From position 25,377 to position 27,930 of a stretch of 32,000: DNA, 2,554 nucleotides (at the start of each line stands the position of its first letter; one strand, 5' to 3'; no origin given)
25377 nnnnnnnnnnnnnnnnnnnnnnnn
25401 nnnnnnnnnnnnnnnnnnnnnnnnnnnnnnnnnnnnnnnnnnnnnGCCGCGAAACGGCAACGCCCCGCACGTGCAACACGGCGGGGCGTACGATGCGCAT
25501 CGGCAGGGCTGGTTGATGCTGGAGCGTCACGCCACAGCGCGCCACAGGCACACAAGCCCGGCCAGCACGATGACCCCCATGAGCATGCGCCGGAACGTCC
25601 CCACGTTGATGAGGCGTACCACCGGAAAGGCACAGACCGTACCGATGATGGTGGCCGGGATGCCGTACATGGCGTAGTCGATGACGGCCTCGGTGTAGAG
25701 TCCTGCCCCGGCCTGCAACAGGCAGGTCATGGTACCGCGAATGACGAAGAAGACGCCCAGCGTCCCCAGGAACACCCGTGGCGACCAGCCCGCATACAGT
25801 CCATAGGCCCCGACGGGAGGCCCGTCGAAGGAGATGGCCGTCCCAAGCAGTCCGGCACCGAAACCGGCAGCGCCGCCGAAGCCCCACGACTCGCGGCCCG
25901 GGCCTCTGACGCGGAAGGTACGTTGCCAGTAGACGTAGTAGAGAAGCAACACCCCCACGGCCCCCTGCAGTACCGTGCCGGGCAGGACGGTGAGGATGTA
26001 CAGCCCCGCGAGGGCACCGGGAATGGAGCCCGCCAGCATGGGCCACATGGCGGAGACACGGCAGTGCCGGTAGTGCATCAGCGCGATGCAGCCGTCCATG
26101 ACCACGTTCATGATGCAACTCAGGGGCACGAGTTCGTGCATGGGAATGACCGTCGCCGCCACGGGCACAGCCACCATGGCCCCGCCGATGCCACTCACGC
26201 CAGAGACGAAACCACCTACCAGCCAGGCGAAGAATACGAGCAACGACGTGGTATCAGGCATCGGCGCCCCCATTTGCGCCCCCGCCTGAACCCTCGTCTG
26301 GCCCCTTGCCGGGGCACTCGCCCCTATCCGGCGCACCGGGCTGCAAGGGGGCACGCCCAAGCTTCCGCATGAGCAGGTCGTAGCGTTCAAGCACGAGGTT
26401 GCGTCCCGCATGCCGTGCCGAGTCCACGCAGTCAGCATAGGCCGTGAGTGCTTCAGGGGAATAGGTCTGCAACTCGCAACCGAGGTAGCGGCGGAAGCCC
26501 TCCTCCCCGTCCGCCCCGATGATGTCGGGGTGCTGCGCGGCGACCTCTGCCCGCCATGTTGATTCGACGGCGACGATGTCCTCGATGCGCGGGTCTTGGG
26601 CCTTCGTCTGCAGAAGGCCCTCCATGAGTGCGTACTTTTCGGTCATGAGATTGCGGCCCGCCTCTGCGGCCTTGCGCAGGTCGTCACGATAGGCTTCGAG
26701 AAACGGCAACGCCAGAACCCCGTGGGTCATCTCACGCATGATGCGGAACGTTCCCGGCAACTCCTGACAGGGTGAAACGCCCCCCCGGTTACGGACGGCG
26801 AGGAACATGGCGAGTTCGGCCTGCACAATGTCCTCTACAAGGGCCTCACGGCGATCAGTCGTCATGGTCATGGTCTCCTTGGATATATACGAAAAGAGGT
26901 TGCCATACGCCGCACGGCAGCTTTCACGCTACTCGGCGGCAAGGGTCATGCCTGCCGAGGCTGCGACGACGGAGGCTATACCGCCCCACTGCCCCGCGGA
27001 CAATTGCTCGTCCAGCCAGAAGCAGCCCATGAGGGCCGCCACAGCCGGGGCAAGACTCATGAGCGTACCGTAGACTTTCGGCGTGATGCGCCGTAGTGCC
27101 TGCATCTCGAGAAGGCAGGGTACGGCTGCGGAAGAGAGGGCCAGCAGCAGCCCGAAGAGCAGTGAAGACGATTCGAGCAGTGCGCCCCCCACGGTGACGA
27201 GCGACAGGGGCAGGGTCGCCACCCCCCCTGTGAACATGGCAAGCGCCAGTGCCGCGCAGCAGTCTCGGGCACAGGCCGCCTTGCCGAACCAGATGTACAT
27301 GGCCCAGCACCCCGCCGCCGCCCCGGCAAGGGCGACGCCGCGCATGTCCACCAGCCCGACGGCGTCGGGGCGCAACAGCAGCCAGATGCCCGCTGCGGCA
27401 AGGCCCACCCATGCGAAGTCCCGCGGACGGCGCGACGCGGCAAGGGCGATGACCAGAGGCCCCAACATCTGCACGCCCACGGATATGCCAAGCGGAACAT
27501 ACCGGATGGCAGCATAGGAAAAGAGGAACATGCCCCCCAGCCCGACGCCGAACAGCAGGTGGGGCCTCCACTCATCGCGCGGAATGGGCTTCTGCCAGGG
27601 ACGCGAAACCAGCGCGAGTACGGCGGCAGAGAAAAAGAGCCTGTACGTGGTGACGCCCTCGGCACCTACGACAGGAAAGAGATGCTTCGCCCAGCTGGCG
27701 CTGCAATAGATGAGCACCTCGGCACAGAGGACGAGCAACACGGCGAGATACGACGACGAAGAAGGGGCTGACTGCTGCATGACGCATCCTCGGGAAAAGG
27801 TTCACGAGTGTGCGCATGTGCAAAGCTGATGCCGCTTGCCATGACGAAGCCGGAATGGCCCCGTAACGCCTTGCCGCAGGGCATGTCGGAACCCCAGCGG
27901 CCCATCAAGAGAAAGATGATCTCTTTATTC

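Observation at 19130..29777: System-level view: a sigma-54-controlled GRE / activase / Sec-protein module with three transporters, a candidate uncharacterised anaerobic catabolic locus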

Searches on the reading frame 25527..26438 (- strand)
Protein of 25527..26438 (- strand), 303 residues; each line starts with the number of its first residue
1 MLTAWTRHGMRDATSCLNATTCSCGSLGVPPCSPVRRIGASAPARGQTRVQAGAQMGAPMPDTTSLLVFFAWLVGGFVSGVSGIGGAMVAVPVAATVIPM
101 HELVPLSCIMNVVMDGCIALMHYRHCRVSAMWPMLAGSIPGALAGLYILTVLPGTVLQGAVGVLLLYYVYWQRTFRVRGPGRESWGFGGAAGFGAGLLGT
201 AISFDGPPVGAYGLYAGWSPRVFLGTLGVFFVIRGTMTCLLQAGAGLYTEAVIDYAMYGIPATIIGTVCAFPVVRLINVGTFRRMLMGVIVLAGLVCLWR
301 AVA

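Call 5: search_protein_families(library=ncbifam, proteins=[window:25527-26438:-])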
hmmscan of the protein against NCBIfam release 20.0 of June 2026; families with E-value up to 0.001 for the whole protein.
window:25527-26438:- (303 aa): 0 families

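Call 6: search_protein_families(library=pfam, proteins=[window:25527-26438:-])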
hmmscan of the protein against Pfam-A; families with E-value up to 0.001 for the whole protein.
window:25527-26438:- (303 aa): 1 family
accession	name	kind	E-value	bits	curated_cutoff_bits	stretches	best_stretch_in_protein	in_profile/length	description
PF01925.25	TauE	-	9.9e-29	101.1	32.6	1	68-295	1-235/237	Sulfite exporter TauE/SafE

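Call 78: search_protein_families(library=ncbifam, proteins=[window:25527-26261:-], max_evalue=1)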
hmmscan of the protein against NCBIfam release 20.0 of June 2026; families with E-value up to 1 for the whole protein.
window:25527-26261:- (244 aa): 0 families

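Call 109: search_solved_structures(query=window:25527-26261:-, max_evalue=0.01)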
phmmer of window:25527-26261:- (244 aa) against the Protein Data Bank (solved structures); distinct sequences matched with E-value up to 0.01: 0.

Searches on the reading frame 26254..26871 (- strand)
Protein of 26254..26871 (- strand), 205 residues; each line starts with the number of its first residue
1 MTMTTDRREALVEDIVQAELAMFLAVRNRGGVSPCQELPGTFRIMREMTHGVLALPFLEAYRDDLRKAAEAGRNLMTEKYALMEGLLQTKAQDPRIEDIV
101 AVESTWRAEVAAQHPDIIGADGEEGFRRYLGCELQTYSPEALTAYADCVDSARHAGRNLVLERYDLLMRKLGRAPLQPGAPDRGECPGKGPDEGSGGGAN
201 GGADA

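Call 5: search_protein_families(library=ncbifam, proteins=[window:26254-26871:-])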
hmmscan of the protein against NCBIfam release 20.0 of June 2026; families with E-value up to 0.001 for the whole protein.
window:26254-26871:- (205 aa): 0 families

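Call 6: search_protein_families(library=pfam, proteins=[window:26254-26871:-])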
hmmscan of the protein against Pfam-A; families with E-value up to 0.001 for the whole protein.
window:26254-26871:- (205 aa): 1 family
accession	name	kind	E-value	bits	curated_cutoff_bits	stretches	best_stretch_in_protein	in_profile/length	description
PF13526.11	DUF4125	-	1.6e-47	162.2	25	1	9-176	1-192/197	Protein of unknown function (DUF4125)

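Call 59: find_homologous_proteins(query=window:26254-26871:-, max_evalue=0.00001)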
Query window:26254-26871:- (205 aa): 181 proteins with E <= 0.00001 among 1070 candidates; the best 120 are listed.
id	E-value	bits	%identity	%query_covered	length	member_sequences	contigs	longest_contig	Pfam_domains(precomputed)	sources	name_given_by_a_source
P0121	1.0e-130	452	100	99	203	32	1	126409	PF13526.12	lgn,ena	-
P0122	1.1e-103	363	84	97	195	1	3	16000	PF13526.12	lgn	-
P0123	3.5e-61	225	62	85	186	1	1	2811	PF13526.12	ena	-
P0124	4.7e-61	224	59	92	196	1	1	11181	PF13526.12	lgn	-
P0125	9.9e-61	223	62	92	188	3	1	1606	PF13526.12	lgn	-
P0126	1.7e-59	219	63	85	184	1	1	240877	PF13526.12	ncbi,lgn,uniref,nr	ncbi:hypothetical protein GGQ74_002842 [Desulfobaculum xiamenense]|uniref:DUF4125 family protein n=1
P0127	2.0e-59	219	60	85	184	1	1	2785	PF13526.12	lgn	-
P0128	4.1e-59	218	60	85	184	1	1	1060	PF13526.12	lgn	-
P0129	3.1e-58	215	60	85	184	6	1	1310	PF13526.12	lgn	-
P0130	7.2e-58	214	60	85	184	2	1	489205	PF13526.12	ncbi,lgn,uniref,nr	ncbi:Protein of unknown function [Maridesulfovibrio ferrireducens]|uniref:DUF4125 domain-containing 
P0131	8.0e-57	210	59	85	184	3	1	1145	PF13526.12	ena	-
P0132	4.4e-56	208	55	94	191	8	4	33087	PF13526.12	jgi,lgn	jgi:hypothetical protein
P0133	3.2e-55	205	60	82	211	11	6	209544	PF13526.12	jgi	jgi:hypothetical protein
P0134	9.8e-55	204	59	85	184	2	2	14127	PF13526.12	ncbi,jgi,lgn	-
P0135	1.4e-54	203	58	85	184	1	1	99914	PF13526.12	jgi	-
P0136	2.0e-54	203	55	99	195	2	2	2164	PF13526.12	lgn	-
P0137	2.6e-54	202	57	85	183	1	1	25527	PF13526.12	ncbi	ncbi:MAG: DUF4125 family protein [Halodesulfovibrio sp.]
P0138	7.2e-54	201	57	85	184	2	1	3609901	PF13526.12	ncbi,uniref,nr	ncbi:DUF4125 family protein [Pseudodesulfovibrio tunisiensis]|uniref:DUF4125 family protein n=1 Tax=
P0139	1.2e-52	197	55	86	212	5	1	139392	PF13526.12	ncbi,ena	-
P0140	2.5e-52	196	56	86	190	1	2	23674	PF13526.12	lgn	-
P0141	1.0e-51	194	54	85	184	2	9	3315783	PF13526.12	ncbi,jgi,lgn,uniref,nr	ncbi:DUF4125 family protein [Desulfobaculum bizertense]|uniref:DUF4125 domain-containing protein n=1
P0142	1.9e-51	193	56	83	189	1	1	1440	PF13526.12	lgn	-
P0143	2.4e-51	193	57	85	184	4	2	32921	PF13526.12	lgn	-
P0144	3.1e-51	192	54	85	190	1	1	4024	PF13526.12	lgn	-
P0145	2.5e-50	189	57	73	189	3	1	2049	PF13526.12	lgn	-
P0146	2.8e-50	189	54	85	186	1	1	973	PF13526.12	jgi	-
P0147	4.5e-50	188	54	85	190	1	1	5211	PF13526.12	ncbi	-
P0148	1.2e-49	187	55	83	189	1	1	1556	PF13526.12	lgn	-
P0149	2.0e-49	186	54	82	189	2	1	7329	PF13526.12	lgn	-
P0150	2.3e-49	186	55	85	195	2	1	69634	PF13526.12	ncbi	-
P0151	9.0e-49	184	54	82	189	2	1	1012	PF13526.12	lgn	-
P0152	5.5e-47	178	53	85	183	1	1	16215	PF13526.12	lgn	-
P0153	2.3e-46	176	50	85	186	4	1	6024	PF13526.12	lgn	-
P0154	1.8e-45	173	55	83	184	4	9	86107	PF13526.12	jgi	jgi:hypothetical protein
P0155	1.8e-42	164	50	77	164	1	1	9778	PF13526.12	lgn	-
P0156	5.3e-40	155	48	82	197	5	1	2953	PF13526.12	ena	-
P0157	5.9e-40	155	48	82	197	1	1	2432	PF13526.12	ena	-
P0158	6.5e-40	155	48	82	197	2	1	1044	PF13526.12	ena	-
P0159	7.6e-40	155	48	82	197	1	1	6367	PF13526.12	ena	-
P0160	1.0e-39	155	48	82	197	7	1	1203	PF13526.12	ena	-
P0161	1.0e-39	155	48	81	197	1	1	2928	PF13526.12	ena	-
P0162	1.4e-39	154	48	81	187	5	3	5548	PF13526.12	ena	-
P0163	1.5e-39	154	47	89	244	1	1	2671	PF13526.12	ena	-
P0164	1.6e-39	154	47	82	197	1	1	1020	PF13526.12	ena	-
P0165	2.4e-39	153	48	82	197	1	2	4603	PF13526.12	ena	-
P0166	3.0e-39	153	47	84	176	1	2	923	PF13526.12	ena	-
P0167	3.2e-39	153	48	81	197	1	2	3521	PF13526.12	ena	-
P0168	3.3e-39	153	47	82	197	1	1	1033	PF13526.12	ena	-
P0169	3.8e-39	153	47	82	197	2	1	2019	PF13526.12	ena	-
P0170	4.5e-39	152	48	81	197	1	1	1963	PF13526.12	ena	-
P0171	4.7e-39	152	44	91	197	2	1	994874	PF13526.12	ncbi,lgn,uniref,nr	ncbi:DUF4125 family protein [Desulfovibrio sp.]|uniref:DUF4125 family protein n=1 Tax=Desulfovibrio 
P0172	5.9e-39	152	47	82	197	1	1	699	PF13526.12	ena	-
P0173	7.1e-39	152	47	81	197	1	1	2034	PF13526.12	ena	-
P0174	9.1e-39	151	47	82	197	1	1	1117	PF13526.12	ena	-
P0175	1.1e-38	151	48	81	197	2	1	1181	PF13526.12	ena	-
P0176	1.1e-38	151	47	82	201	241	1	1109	PF13526.12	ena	-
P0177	1.3e-38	151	48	83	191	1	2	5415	PF13526.12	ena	-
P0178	1.3e-38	151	43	98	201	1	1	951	PF13526.12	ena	-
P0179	1.4e-38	151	46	84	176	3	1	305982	PF13526.12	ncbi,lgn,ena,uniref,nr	ncbi:MAG: DUF4125 family protein [Desulfovibrio sp.]|uniref:DUF4125 family protein n=1 Tax=Desulfovi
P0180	1.4e-38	151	47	82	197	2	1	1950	PF13526.12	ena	-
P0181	1.5e-38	151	49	82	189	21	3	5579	PF13526.12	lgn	-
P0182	1.5e-38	151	47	82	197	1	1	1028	PF13526.12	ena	-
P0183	1.6e-38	151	47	82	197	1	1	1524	PF13526.12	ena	-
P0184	1.9e-38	150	49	82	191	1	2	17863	PF13526.12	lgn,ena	-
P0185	2.0e-38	150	48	83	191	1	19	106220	PF13526.12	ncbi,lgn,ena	-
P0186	2.0e-38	150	48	83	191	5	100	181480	PF13526.12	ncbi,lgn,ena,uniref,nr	ncbi:DUF4125 family protein [Desulfovibrio sp. PG-178-WT-4]|uniref:DUF4125 family protein n=1 Tax=De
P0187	2.3e-38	150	45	82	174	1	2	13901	PF13526.12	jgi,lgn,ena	-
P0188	2.7e-38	150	43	98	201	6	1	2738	PF13526.12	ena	-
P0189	2.8e-38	150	46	84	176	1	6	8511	PF13526.12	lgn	-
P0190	2.9e-38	150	47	82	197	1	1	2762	PF13526.12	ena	-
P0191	4.1e-38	149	48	81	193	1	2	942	PF13526.12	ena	-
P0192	4.7e-38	149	48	83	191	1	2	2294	PF13526.12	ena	-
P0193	5.7e-38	149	46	81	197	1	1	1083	PF13526.12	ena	-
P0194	7.0e-38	149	49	84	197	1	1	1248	PF13526.12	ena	-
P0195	7.5e-38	148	45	88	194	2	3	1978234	PF13526.12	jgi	jgi:hypothetical protein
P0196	9.2e-38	148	48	84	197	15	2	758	PF13526.12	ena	-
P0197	1.4e-37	148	48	80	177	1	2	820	PF13526.12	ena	-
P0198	2.1e-37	147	48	81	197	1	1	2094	PF13526.12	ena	-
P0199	2.5e-37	147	45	84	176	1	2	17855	PF13526.12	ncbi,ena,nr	ncbi:MAG: DUF4125 family protein [Desulfovibrio sp.]|nr:DUF4125 family protein [Desulfovibrio sp.]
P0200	2.8e-37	147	46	84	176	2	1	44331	PF13526.12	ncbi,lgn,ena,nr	ncbi:MAG: DUF4125 family protein [Desulfovibrio sp.]|nr:DUF4125 family protein [Desulfovibrio sp.]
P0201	3.2e-37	146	45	84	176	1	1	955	PF13526.12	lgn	-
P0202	3.8e-37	146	46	82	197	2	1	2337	PF13526.12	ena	-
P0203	3.8e-37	146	47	81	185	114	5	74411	PF13526.12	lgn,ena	-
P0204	3.8e-37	146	45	89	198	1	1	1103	PF13526.12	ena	-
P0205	5.7e-37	146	45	81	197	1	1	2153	PF13526.12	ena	-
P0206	6.9e-37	145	44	90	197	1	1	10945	PF13526.12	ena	-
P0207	9.0e-37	145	46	84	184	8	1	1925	PF13526.12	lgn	-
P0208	1.4e-36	144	46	81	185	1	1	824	PF13526.12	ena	-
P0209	2.0e-36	144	49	75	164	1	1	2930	PF13526.12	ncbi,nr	ncbi:MAG: DUF4125 family protein, partial [Desulfovibrio sp.]|nr:DUF4125 family protein [Desulfovibr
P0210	2.4e-36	144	50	82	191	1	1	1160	PF13526.12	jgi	jgi:hypothetical protein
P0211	1.1e-35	141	45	84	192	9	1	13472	PF13526.12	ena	-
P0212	1.5e-35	141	46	81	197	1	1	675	PF13526.12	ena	-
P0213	2.1e-35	140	45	84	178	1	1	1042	PF13526.12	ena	-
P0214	4.9e-35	139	46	80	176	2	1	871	PF13526.12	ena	-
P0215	6.0e-35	139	44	82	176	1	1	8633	PF13526.12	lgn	-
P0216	6.5e-35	139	46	84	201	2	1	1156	PF13526.12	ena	-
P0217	9.6e-34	135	47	84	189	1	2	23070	PF13526.12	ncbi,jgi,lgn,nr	ncbi:MAG TPA: DUF4125 family protein [Holophaga sp.]|nr:DUF4125 family protein [Holophaga sp.]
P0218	2.5e-33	134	46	82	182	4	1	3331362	PF13526.12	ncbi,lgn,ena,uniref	ncbi:DUF4125 family protein [Desulfovibrio desulfuricans]|uniref:DUF4125 family protein n=1 Tax=Desu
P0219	2.7e-33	134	47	80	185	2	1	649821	PF13526.12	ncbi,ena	-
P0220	5.8e-33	132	45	85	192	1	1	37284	PF13526.12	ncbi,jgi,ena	jgi:hypothetical protein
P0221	8.2e-33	132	47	81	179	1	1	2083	PF13526.12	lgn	-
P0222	2.5e-32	130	43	82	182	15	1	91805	PF13526.12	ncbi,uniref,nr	ncbi:MAG TPA: DUF4125 family protein [Desulfovibrio sp.]|uniref:DUF4125 family protein n=1 Tax=Desul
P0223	4.4e-32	130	42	82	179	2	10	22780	PF13526.12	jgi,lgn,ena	jgi:hypothetical protein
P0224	3.7e-30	123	46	82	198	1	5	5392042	PF13526.12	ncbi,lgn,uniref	ncbi:MAG: DUF4125 family protein [Solidesulfovibrio sp. DCME]|uniref:DUF4125 family protein n=1 Tax=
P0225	7.3e-29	119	44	80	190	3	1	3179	PF13526.12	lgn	-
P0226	7.9e-29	119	41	85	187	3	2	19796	PF13526.12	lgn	-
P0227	1.0e-28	119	42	77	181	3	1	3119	PF13526.12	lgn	-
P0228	3.6e-28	117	41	81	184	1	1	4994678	PF13526.12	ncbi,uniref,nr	ncbi:DUF4125 family protein [Mesoterricola silvestris]|uniref:DUF4125 family protein n=1 Tax=Mesoter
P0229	4.4e-27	113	44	80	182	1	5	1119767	PF13526.12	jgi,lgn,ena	-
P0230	5.7e-27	113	44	80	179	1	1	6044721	PF13526.12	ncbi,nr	ncbi:MAG: DUF4125 family protein [Desulfobacter sp.]|nr:MAG: DUF4125 family protein [Desulfobacter s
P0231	8.5e-27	112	42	84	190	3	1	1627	PF13526.12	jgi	jgi:hypothetical protein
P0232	1.3e-26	112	44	80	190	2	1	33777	PF13526.12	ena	-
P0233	1.7e-26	111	45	80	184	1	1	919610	PF13526.12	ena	-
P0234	5.7e-26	110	42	84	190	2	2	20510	PF13526.12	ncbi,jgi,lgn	-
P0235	3.4e-25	107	39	83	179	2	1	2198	PF13526.12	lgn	-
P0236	3.4e-25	107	40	85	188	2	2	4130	PF13526.12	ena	-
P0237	2.7e-24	104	38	85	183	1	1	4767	PF13526.12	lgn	-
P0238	3.5e-24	104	40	80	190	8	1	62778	PF13526.12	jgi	-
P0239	1.2e-22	99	43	71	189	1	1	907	PF13526.12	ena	-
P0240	5.4e-21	93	43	71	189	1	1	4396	PF13526.12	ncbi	-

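Call 69: predict_structure(alignment_id=A2)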
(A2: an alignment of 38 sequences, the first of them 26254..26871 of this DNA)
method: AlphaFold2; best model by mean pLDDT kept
length: 205 residues; sequences in the alignment: 38
mean_pLDDT: 90.2   pTM: 0.82
mean pLDDT of the five models: 90.2, 89.2, 88.5, 88.4, 87.9
residues with pLDDT >= 90: 154; 70-90: 24; 50-70: 27; < 50: 0
segments of 3 or more residues with pLDDT < 50: none
pLDDT, mean of each block of 10 residues (from residue 1): 86 98 90 91 97 98 99 97 92 93 97 92 94 98 98 98 97 88 59 60 57
secondary structure, 60 per line:
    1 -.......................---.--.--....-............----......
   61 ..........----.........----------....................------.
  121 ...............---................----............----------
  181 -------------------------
elements in order: H2-24 H34-37 H39-50 H55-70 H75-83 H94-113 H120-135 H139-154 H159-170

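Call 72: fold_search(model_id=the predicted structure, library=pdb)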
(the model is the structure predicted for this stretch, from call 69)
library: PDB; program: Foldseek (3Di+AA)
matches with E <= 10: 118; with E <= 0.001: 0
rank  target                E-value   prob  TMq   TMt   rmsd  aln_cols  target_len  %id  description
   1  2uw1_A                6.6e-01  0.11  0.16  0.12  17.4       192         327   14  Ivy Desaturase Structure (released 2007-05-08)
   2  6z0c_B                6.9e-01  0.18  0.21  0.22  19.1       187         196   13  Structure of in silico modelled artificial Maquette-3 protein (released 2021-03-17)
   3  2q12                  1.7e+00  0.07  0.14  0.12  24.2       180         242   10  Crystal Structure of BAR domain of APPL1 (released 2007-08-14)
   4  4h8s_D                2.0e+00  0.06  0.15  0.09  27.2       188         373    9  Crystal structure of human APPL2BARPH domain (released 2012-10-17)
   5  1i4t_B                2.1e+00  0.05  0.13  0.14  22.9       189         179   12  CRYSTAL STRUCTURE ANALYSIS OF RAC1-GMPPNP IN COMPLEX WITH ARFAPTIN (released 2001-05-16)
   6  3q7k_I                2.3e+00  0.06  0.15  0.14  19.4       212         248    8  Formate Channel FocA from Salmonella typhimurium (released 2011-04-27)
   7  1ng1                  2.6e+00  0.06  0.17  0.13  20.2       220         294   15  N AND GTPASE DOMAINS OF THE SIGNAL SEQUENCE RECOGNITION PROTEIN FFH FROM THERMUS AQUATICUS (released 1999-07-30)
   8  3ez0_A                2.6e+00  0.04  0.13  0.13  19.0       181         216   16  Crystal structure of protein of unknown function with ferritin-like fold (YP_832262.1) from Arthrobacter sp. FB24 at 2 (released 2008-11-25)
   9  4h8s_C                2.7e+00  0.03  0.12  0.07  25.1       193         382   11  Crystal structure of human APPL2BARPH domain (released 2012-10-17)
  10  9dd3_A                2.9e+00  0.11  0.24  0.20  16.7       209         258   15  Crystal Structure of Designed allosteric facilitated dissociation switch AS5 in complex state HE (released 2025-08-20)
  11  1jpn_A                3.1e+00  0.06  0.17  0.12  20.2       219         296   14  GMPPNP Complex of SRP GTPase NG Domain (released 2002-02-02)
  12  8gr7_A                3.1e+00  0.04  0.15  0.12  15.8       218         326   12  Cop4 from Antrodia cinnamomea in complex with pyrophosphate and magnesium (released 2023-09-06)
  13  2z0n                  3.2e+00  0.06  0.14  0.13  24.5       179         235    8  Crystal structure of APPL1-BAR domain (released 2008-05-13)
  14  8gr5                  3.2e+00  0.06  0.19  0.15  15.3       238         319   10  Cop4 from Antrodia cinnamomea in apo form (released 2023-09-06)
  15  5c5b_D                3.2e+00  0.04  0.14  0.09  27.1       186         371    8  Crystal Structure of Human APPL BAR-PH Heterodimer (released 2016-06-22)
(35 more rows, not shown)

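Call 78: search_protein_families(library=ncbifam, proteins=[window:26254-26871:-], max_evalue=1)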
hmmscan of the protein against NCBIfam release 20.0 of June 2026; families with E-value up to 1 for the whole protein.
window:26254-26871:- (205 aa): 0 families

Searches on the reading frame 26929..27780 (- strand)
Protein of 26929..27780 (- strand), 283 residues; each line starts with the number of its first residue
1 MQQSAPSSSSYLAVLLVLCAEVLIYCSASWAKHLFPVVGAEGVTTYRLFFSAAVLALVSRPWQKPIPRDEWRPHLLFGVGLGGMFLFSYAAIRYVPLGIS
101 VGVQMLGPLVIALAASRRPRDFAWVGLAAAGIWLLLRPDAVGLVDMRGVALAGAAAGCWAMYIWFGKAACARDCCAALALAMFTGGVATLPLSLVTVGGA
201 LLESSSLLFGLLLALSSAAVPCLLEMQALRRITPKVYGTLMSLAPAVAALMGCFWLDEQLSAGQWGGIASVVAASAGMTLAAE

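Call 5: search_protein_families(library=ncbifam, proteins=[window:26929-27780:-])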
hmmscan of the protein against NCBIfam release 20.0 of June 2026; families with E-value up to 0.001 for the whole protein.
window:26929-27780:- (283 aa): 2 families
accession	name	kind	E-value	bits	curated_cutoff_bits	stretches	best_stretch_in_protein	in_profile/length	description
NF007823.0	PRK10532.1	equivalog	2.3e-63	214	354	1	2-281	2-282/295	threonine/homoserine exporter RhtA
TIGR00950.1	2A78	equivalog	2e-16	60.2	230.2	1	43-275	21-263/264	carboxylate/amino acid/amine transporter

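Call 6: search_protein_families(library=pfam, proteins=[window:26929-27780:-])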
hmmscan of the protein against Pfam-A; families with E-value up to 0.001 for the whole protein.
window:26929-27780:- (283 aa): 1 family
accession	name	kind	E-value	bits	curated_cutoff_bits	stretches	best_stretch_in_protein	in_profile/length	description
PF00892.27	EamA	-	5.1e-17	62.9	28.2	2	147-278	2-133/135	EamA-like transporter family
